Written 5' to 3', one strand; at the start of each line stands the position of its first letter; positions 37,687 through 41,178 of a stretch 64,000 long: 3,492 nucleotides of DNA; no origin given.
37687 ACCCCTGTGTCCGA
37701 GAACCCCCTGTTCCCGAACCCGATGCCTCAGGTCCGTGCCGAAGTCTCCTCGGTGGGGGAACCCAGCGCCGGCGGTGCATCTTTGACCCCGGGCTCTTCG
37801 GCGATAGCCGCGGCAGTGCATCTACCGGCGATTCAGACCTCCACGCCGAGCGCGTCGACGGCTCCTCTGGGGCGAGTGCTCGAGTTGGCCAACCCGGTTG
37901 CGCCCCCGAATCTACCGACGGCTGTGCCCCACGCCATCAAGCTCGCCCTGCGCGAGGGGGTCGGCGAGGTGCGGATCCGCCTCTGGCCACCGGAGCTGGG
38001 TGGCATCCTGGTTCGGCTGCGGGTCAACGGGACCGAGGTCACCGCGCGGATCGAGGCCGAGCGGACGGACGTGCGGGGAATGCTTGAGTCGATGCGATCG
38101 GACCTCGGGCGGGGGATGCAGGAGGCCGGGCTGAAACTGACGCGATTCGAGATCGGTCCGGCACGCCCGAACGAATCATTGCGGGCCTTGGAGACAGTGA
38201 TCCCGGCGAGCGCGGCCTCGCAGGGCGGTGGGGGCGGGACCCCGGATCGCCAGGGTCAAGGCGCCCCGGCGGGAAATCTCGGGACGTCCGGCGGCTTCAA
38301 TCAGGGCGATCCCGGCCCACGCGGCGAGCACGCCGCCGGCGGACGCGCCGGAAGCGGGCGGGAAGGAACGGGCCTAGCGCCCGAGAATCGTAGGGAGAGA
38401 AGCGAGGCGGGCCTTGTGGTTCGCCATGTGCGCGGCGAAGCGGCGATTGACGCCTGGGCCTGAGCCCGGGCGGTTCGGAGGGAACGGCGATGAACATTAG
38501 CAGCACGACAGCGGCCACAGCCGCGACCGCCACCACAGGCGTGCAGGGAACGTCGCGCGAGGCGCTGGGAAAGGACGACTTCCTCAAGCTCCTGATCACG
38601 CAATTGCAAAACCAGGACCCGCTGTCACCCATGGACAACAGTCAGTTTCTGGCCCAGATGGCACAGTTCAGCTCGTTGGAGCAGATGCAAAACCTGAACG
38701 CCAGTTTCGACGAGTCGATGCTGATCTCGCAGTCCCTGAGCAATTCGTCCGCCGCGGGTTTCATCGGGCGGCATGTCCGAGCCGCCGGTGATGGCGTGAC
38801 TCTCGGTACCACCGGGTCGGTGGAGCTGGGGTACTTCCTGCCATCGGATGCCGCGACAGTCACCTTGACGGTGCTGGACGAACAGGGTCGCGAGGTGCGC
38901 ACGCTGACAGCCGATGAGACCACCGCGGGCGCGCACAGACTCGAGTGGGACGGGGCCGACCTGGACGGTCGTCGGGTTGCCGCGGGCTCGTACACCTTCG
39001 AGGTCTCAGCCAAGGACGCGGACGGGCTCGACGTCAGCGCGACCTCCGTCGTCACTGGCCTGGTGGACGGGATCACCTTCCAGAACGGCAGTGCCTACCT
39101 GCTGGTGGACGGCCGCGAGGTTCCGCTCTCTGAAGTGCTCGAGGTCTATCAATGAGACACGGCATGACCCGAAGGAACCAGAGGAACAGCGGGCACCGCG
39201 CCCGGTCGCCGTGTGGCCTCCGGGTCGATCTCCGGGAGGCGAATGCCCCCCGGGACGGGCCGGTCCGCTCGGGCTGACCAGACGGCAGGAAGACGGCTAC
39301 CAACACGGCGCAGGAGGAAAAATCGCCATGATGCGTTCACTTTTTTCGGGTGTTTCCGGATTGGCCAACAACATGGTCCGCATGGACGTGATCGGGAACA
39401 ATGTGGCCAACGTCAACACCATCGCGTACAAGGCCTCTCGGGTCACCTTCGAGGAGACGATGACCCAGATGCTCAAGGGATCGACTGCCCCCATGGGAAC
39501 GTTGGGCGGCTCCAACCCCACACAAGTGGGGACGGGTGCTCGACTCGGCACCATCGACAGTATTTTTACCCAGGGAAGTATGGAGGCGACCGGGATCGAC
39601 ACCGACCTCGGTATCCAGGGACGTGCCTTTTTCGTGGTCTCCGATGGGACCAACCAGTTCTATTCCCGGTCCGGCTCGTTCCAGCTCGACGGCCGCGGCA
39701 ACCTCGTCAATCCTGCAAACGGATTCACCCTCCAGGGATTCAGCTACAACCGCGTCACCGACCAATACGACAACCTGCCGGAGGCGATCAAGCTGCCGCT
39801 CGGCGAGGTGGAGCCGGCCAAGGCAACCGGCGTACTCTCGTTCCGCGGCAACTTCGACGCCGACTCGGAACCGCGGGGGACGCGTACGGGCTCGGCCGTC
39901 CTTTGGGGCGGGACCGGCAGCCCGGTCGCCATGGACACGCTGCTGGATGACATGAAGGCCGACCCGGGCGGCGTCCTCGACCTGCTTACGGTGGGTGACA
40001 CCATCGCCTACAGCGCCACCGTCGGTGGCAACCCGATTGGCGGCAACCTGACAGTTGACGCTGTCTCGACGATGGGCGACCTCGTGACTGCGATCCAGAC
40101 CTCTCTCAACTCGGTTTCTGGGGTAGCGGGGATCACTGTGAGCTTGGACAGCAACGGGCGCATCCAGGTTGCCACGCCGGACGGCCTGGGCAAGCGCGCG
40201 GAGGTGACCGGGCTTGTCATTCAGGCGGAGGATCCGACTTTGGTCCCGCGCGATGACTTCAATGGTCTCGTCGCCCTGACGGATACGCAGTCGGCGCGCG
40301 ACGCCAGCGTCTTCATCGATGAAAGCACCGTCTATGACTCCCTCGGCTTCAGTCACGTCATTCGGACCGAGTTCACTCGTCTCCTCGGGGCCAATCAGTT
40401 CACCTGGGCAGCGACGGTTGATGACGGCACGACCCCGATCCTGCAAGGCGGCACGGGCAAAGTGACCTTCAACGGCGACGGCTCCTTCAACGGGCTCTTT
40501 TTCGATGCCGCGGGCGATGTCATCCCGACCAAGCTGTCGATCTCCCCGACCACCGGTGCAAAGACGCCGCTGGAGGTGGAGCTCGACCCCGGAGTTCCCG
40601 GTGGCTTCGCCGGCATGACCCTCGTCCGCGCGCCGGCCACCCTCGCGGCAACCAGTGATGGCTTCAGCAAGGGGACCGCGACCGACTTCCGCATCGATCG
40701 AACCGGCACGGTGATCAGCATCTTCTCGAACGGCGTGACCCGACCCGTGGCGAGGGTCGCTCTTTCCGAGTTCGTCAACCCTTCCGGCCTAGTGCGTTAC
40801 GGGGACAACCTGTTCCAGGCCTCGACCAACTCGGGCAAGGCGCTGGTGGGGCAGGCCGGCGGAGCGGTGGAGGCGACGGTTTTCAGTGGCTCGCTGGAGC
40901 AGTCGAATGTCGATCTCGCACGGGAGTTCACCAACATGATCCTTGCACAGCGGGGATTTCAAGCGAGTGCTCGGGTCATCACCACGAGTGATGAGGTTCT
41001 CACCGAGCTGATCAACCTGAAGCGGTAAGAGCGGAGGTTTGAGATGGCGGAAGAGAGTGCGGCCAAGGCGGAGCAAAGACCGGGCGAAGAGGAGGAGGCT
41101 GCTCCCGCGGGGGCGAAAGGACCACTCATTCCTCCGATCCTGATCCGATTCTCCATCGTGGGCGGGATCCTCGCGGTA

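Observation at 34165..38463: Giant 1432-aa FliK hook-length ruler, about 3-4x typical size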

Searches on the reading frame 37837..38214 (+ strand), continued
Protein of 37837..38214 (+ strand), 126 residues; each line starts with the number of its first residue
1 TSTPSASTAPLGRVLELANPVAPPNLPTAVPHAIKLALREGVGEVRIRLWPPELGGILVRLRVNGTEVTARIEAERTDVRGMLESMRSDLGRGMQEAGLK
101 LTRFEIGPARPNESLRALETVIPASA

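Call 52: fold_search(model_id=the predicted structure, library=pdb)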
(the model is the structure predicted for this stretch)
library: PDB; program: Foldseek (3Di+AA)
matches with E <= 10: 1247; with E <= 0.001: 2
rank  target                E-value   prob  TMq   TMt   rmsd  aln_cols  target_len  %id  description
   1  2rrl_MODEL_1_A        3.0e-06  1.00  0.72  0.45   4.2        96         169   22  Solution structure of the C-terminal domain of the FliK (released 2011-05-18)
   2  5cuk                  7.1e-04  1.00  0.62  0.66   3.4        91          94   14  Crystal structure of the PscP SS domain (released 2015-12-02)
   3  4v4b_AC               1.9e-02  0.80  0.38  0.24   7.6        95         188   19  Structure of the ribosomal 80S-eEF2-sordarin complex from yeast obtained by docking atomic models for RNA and protein (released 2014-07-09)
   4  6mrr                  2.3e-02  0.66  0.29  0.37   6.6        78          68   15  De novo designed protein Foldit1 (released 2019-06-12)
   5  8a3v_C                4.2e-02  0.85  0.43  0.32   6.7        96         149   18  Crystal structure of the Vibrio cholerae replicative helicase (VcDnaB) in complex with its loader protein (VcDciA) (released 2023-02-15)
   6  7ubx_A                5.8e-02  0.66  0.31  0.10   4.7        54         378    9  Structure of a pore forming fragment of Clostridium difficile toxin A in complex with VHH AA6 (released 2022-11-16)
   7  6vda                  6.2e-02  0.77  0.41  0.47   6.3        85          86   15  Metal-bound C-terminal domain of CzcD transporter from Thermotoga maritima (released 2020-06-24)
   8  6rka_C                8.1e-02  0.28  0.30  0.11   8.9        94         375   14  Inter-dimeric interface controls function and stability of S-methionine adenosyltransferase from U. urealiticum (released 2019-09-25)
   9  2zzt                  8.7e-02  0.72  0.39  0.46   6.5        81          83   15  Crystal structure of the cytosolic domain of the cation diffusion facilitator family protein (released 2009-08-18)
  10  2dyj_A                9.3e-02  0.60  0.39  0.42   8.8        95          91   22  Crystal structure of ribosome-binding factor A from Thermus thermophilus HB8 (released 2007-03-14)
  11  1s3z_B                9.3e-02  0.30  0.34  0.26   9.0       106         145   14  Aminoglycoside N-Acetyltransferase AAC(6')-Iy in Complex with CoA and Ribostamycin (released 2004-05-18)
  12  2vbq_B                9.3e-02  0.16  0.27  0.22  10.4       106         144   14  Structure of AAC(6')-Iy in complex with bisubstrate analog CoA-S- monomethyl-acetylneamine. (released 2008-01-08)
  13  1s5k_B                9.9e-02  0.15  0.26  0.22   9.7       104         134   13  Aminoglycoside N-Acetyltransferase AAC(6')-Iy in Complex with CoA and N-terminal His(6)-tag (crystal form 1) (released 2004-05-18)
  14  6hao                  1.1e-01  0.38  0.32  0.33   8.0        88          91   15  MamM CTD H264E - Cadmium form 2 (released 2019-08-21)
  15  2z51                  1.1e-01  0.35  0.33  0.24  10.1        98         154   13  Crystal structure of Arabidopsis CnfU involved in iron-sulfur cluster biosynthesis (released 2008-07-15)
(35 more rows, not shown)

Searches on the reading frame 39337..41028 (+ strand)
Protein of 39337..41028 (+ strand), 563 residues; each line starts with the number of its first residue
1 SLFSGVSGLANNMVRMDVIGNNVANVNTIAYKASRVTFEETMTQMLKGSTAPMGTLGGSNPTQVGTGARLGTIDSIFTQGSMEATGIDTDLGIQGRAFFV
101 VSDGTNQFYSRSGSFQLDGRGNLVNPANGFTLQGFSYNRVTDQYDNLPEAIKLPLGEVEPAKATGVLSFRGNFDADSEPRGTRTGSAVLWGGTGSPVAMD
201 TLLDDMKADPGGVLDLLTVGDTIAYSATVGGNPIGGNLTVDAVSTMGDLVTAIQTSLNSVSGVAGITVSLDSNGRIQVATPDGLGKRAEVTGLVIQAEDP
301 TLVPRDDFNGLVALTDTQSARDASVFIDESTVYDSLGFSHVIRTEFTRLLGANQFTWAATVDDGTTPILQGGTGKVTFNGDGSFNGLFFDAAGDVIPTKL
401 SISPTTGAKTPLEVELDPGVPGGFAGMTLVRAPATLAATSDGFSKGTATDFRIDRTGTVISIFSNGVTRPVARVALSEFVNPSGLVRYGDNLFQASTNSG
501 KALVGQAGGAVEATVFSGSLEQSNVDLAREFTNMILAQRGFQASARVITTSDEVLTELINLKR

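Call 3: search_protein_families(library=pfam, proteins=[window:39337-41028:+], max_evalue=0.01)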
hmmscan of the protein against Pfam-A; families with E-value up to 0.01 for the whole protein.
window:39337-41028:+ (563 aa): 5 families
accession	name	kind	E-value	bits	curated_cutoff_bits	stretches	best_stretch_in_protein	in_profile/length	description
PF06429.18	Flg_bbr_C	-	3.2e-16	59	23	1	517-561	2-46/46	Flagellar basal body rod FlgEFG protein C-terminal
PF22692.1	LlgE_F_G_D1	-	7e-09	36.2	27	1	93-154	2-48/64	Flagellar hook protein FlgE/F/G D1 domain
PF07559.19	FlgE_D2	-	3.3e-08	34.6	22.7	1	329-443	25-142/142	Flagellar basal body protein FlaE D2 domain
PF00460.25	Flg_bb_rod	-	1.3e-06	28.7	20.7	1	5-32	4-31/31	Flagella basal body rod protein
PF07196.18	Flagellin_IN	-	0.00084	19.9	22.7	1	234-279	9-52/55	Flagellin hook IN motif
